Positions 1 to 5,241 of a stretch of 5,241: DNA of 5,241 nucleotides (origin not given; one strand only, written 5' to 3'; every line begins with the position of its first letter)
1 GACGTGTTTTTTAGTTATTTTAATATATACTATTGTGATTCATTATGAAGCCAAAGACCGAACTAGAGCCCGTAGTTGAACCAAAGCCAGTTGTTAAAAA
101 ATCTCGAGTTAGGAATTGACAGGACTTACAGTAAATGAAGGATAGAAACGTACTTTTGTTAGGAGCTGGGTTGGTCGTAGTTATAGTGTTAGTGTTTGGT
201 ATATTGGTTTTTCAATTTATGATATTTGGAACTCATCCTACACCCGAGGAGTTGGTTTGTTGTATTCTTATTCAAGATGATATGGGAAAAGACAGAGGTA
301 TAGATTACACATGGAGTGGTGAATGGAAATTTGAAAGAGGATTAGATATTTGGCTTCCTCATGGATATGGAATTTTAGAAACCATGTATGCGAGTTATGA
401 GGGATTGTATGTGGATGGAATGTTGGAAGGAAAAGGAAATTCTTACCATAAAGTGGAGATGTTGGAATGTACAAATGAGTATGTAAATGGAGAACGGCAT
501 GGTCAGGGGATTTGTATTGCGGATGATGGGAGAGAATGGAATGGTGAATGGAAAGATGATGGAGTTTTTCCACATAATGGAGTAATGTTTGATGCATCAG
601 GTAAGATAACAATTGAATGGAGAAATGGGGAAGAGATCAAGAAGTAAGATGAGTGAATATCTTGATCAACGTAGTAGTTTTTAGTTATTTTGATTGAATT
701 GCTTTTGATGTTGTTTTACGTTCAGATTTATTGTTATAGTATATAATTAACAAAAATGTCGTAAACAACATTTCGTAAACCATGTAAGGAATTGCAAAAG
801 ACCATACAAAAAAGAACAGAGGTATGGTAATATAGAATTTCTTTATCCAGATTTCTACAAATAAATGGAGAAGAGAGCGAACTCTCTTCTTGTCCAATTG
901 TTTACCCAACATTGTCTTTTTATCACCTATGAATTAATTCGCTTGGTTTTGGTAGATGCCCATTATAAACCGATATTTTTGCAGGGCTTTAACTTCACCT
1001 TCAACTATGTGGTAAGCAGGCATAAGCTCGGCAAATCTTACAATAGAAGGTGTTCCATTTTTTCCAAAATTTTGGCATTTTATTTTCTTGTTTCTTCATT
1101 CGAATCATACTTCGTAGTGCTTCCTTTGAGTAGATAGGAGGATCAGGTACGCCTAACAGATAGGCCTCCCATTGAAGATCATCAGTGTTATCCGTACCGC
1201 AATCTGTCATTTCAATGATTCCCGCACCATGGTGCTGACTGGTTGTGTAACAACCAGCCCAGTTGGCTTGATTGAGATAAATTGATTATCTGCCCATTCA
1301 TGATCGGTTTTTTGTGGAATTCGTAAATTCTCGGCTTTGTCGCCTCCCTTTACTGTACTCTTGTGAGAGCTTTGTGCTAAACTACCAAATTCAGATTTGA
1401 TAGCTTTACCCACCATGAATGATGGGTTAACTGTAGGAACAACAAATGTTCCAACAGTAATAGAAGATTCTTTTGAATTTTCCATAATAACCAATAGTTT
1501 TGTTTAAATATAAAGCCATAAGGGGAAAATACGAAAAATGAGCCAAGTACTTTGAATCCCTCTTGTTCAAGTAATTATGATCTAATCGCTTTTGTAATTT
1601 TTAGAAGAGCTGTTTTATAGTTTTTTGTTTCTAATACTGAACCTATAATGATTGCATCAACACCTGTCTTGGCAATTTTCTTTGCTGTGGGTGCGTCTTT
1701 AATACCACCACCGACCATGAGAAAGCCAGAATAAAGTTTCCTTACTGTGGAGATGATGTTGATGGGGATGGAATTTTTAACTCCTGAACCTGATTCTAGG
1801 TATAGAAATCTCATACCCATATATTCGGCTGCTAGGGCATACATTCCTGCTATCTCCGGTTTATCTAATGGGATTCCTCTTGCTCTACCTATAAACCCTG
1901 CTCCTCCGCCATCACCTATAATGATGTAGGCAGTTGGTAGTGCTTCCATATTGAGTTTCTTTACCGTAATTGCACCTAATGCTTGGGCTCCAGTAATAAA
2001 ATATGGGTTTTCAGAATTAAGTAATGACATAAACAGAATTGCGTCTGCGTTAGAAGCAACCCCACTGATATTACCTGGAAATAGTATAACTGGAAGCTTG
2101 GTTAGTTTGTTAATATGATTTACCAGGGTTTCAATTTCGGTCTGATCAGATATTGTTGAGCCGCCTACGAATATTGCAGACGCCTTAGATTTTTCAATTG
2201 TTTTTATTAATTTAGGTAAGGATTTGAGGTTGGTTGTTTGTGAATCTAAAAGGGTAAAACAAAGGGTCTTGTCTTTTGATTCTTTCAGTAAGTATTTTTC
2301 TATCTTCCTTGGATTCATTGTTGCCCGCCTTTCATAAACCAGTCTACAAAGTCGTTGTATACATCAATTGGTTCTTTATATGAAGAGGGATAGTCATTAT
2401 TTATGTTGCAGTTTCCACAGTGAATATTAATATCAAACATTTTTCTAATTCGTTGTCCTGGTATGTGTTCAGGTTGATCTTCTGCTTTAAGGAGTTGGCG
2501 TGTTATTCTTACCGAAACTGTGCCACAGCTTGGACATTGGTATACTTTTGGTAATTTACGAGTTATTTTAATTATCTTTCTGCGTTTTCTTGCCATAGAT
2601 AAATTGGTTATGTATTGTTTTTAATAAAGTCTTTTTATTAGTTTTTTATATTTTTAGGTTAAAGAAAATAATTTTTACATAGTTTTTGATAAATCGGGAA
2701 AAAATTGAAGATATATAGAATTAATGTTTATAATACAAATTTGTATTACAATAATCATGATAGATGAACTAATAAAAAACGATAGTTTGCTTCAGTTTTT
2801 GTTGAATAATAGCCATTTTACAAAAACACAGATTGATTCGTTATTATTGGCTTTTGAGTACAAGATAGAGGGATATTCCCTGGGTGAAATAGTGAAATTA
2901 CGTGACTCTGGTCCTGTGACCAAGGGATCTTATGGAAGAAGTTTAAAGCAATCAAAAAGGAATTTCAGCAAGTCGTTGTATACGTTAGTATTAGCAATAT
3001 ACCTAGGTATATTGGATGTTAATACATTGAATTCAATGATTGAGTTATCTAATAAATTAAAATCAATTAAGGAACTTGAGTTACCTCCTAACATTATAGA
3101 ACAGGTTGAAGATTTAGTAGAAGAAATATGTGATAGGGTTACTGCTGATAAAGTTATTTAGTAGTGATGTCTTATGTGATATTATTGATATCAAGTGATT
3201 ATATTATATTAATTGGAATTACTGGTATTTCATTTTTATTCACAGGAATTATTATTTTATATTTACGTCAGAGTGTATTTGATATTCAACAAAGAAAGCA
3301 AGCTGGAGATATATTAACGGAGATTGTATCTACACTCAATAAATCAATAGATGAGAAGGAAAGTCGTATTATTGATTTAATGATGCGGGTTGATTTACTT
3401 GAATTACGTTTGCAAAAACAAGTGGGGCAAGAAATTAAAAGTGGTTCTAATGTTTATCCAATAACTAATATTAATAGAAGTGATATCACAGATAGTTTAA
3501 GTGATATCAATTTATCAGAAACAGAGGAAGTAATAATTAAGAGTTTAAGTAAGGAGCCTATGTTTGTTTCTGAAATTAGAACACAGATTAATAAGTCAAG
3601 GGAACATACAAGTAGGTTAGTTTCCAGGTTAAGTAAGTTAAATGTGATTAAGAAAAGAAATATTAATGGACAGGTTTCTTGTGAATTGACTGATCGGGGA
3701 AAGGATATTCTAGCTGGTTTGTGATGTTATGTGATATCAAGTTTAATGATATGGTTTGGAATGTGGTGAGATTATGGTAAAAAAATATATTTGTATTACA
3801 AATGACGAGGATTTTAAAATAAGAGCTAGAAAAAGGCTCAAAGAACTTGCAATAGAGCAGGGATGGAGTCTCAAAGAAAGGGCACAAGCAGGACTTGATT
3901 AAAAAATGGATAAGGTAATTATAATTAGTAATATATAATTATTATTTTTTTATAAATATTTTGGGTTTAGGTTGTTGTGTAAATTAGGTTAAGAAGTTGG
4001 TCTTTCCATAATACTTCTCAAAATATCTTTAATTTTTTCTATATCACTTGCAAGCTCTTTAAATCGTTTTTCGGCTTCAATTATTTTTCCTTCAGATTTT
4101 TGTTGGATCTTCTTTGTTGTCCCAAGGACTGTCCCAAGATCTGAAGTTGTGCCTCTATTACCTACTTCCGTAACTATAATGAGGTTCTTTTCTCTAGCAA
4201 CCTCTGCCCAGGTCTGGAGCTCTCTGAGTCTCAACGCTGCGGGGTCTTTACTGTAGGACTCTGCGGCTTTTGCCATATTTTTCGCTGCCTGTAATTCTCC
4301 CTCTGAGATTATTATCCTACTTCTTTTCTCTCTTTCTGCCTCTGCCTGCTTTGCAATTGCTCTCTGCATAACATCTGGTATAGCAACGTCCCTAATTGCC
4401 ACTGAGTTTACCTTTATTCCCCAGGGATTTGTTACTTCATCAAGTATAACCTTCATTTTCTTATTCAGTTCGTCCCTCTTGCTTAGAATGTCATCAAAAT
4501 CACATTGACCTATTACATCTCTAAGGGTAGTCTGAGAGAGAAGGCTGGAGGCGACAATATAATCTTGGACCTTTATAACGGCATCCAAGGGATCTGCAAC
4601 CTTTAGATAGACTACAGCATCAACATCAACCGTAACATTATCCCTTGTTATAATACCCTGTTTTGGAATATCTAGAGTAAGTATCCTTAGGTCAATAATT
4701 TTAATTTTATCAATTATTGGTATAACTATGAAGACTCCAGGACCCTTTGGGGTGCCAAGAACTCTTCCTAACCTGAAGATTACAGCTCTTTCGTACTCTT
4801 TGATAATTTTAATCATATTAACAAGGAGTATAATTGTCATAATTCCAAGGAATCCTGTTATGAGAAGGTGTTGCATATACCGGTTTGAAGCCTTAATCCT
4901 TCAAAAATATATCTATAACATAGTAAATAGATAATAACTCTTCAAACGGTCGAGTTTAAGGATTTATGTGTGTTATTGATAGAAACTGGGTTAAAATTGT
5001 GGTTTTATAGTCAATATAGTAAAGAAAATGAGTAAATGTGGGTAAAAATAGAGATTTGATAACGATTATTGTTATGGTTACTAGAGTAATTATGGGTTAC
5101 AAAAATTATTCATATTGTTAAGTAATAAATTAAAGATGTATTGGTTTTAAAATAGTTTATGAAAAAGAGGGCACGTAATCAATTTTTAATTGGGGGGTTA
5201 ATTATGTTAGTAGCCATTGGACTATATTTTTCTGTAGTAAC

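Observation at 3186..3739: Four copies of the palindrome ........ clustered on the membrane-wHTH gene and absent from the rest of the window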

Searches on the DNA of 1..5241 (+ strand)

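Call 57: search_rna_families(source=window, threshold=evalue, max_evalue=1)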
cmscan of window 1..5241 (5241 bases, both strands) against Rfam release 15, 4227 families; matches with E-value up to 1: 0.
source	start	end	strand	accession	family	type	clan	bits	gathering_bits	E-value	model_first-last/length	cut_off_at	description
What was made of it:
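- On Structured RNA element: No Rfam match was found (call 57).
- No Rfam family matches (call 57).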

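Call 67: search_rna_families(source=L058, start=1, end=10253, threshold=evalue, max_evalue=0.1)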
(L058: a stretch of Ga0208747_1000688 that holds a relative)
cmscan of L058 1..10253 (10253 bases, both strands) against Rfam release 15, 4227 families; matches with E-value up to 0.1: 0.
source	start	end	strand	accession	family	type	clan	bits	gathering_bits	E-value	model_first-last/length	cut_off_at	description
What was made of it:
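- Tried and rejected: Rfam: no match on the window or on L058 (calls 57, 67).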

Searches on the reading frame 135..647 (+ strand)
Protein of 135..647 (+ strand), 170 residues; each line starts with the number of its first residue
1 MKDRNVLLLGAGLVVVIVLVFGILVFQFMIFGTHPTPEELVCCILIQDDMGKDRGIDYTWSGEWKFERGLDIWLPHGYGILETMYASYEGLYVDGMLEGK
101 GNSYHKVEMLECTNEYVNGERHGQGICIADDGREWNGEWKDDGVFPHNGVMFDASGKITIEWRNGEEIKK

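Call 5: search_protein_families(library=pfam, proteins=[window:135-647:+], max_evalue=1)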
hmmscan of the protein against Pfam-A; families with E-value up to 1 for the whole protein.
window:135-647:+ (170 aa): 1 family
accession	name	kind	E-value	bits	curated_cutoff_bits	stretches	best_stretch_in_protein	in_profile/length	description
PF02493.26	MORN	-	0.022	15.1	22.5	1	115-132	4-21/23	MORN repeat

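Call 19: search_protein_families(library=ncbifam, proteins=[window:135-647:+], max_evalue=1)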
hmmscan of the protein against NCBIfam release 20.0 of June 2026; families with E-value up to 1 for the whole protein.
window:135-647:+ (170 aa): 0 families

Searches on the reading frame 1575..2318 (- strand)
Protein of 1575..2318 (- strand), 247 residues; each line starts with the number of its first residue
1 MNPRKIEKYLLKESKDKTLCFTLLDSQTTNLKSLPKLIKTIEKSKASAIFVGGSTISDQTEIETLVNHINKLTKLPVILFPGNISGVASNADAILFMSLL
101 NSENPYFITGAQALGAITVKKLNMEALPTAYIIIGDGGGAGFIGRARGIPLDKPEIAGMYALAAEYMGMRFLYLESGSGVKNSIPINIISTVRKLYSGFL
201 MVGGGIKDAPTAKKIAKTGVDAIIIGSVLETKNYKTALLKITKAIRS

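Call 5: search_protein_families(library=pfam, proteins=[window:1575-2318:-], max_evalue=1)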
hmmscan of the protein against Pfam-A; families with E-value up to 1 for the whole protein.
window:1575-2318:- (247 aa): 10 families
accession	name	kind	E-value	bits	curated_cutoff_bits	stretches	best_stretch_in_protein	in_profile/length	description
PF01884.23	PcrB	-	6.6e-54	183.2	23.9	1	21-241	9-222/226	PcrB family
PF00977.27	His_biosynth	-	1e-05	25.6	23.6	1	181-229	57-105/228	Histidine biosynthesis protein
PF00290.26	Trp_syntA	-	0.00054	19.4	27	1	182-229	180-229/259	Tryptophan synthase alpha chain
PF02581.23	TMP-TENI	-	0.0066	16.3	27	1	190-234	86-130/180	Thiamine monophosphate synthase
PF03437.21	BtpA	-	0.016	15.1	30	1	37-82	164-208/254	BtpA family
PF00478.31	IMPDH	-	0.019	14.4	25.6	1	171-226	119-173/345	IMP dehydrogenase / GMP reductase domain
PF00218.27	IGPS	-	0.065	12.9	27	0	199-232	211-244/254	Indole-3-glycerol phosphate synthase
PF18217.7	Zap1_zf2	-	0.088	13.3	25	1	62-71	13-22/24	Zap1 zinc finger 2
PF00834.25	Ribul_P_3_epim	-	0.1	12.4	21.1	1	194-228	158-196/198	Ribulose-phosphate 3 epimerase family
PF03928.20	HbpS-like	-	0.15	12.5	25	1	110-206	5-97/128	Haem degrading protein HbpS-like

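Call 8: find_encoding_contigs(protein=window:1575-2318:-, flank=10000, max_places=10)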
Protein window:1575-2318:- (247 aa): 22 contigs read that carry it; 10 places shown.
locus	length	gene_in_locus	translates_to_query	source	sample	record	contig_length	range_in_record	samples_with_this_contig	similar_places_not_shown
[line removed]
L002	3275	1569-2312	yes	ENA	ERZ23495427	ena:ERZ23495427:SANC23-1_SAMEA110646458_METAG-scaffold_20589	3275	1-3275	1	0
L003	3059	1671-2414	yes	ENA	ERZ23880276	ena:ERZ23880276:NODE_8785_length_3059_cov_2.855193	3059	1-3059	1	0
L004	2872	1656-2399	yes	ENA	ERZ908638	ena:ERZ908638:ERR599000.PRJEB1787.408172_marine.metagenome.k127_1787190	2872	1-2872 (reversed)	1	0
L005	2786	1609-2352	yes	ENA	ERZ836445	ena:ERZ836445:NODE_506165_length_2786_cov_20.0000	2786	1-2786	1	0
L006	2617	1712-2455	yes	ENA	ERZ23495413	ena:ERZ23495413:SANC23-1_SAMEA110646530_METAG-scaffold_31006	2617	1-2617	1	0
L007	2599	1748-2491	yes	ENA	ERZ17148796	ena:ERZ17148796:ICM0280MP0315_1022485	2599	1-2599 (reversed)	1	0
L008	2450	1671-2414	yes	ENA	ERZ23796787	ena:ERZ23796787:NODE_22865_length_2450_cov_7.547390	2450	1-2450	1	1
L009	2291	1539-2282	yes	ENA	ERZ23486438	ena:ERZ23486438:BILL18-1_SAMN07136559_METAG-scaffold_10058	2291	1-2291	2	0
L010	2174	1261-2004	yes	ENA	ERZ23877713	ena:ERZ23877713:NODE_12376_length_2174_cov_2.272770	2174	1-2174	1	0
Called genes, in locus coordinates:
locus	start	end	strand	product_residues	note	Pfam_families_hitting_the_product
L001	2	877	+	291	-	?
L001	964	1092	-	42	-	-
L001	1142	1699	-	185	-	-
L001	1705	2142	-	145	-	-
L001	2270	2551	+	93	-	PF05129:Zn_ribbon_Elf1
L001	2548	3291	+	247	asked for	PF00977:His_biosynth (faint), PF01884:PcrB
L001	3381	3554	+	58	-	?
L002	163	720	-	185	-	-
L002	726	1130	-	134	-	-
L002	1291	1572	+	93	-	PF05129:Zn_ribbon_Elf1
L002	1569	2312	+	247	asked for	PF00977:His_biosynth (faint), PF01884:PcrB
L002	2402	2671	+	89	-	-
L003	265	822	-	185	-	-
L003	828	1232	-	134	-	-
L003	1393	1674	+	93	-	PF05129:Zn_ribbon_Elf1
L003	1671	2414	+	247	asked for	PF00977:His_biosynth (faint), PF01884:PcrB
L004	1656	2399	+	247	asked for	PF00977:His_biosynth (faint), PF01884:PcrB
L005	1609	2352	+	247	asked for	PF00977:His_biosynth (faint), PF01884:PcrB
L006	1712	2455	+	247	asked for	PF00977:His_biosynth (faint), PF01884:PcrB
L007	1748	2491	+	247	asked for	PF00977:His_biosynth (faint), PF01884:PcrB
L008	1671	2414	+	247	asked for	PF00977:His_biosynth (faint), PF01884:PcrB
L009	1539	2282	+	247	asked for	PF00977:His_biosynth (faint), PF01884:PcrB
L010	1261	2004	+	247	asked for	PF00977:His_biosynth (faint), PF01884:PcrB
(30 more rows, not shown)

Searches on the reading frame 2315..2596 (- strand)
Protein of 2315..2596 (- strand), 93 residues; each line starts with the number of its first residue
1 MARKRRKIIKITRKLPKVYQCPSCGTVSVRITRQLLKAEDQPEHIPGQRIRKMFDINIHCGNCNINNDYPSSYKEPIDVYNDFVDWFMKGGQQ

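Call 5: search_protein_families(library=pfam, proteins=[window:2315-2596:-], max_evalue=1)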
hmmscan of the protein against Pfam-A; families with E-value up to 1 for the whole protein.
window:2315-2596:- (93 aa): 10 families
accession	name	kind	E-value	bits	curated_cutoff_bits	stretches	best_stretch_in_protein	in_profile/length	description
PF05129.18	Zn_ribbon_Elf1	-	4.7e-09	36.7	29.8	1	4-87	4-77/79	Transcription elongation factor Elf1 like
PF14354.12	Lar_restr_allev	-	0.0075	16.9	28.6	1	18-70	3-34/58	Restriction alleviation protein Lar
PF07754.17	HVO_2753_ZBP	-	0.04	14.2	33.2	1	12-25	33-46/46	Small zinc finger protein HVO_2753-like, Zn-binding pocket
PF01780.25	Ribosomal_L37ae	-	0.13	12.8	21.9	1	3-30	18-45/85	Ribosomal L37ae protein family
PF19134.6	DUF5817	-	0.14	12.6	31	1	9-42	12-45/57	Domain of unknown function (DUF5817)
PF00518.22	E6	-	0.15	12.9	27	1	10-64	23-78/110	Early Protein (E6)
PF13248.11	Zn_ribbon_3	-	0.15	12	27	1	20-29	4-12/26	zinc-ribbon domain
PF00935.25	Ribosomal_L44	-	0.2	12.5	25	1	5-31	40-66/76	Ribosomal protein L44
PF08792.16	A2L_zn_ribbon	-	0.21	11.7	22.9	0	56-69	2-15/33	A2L zinc ribbon domain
PF02591.20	Zn_ribbon_9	-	0.26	11.9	29.1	1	16-25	21-30/33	C4-type zinc ribbon domain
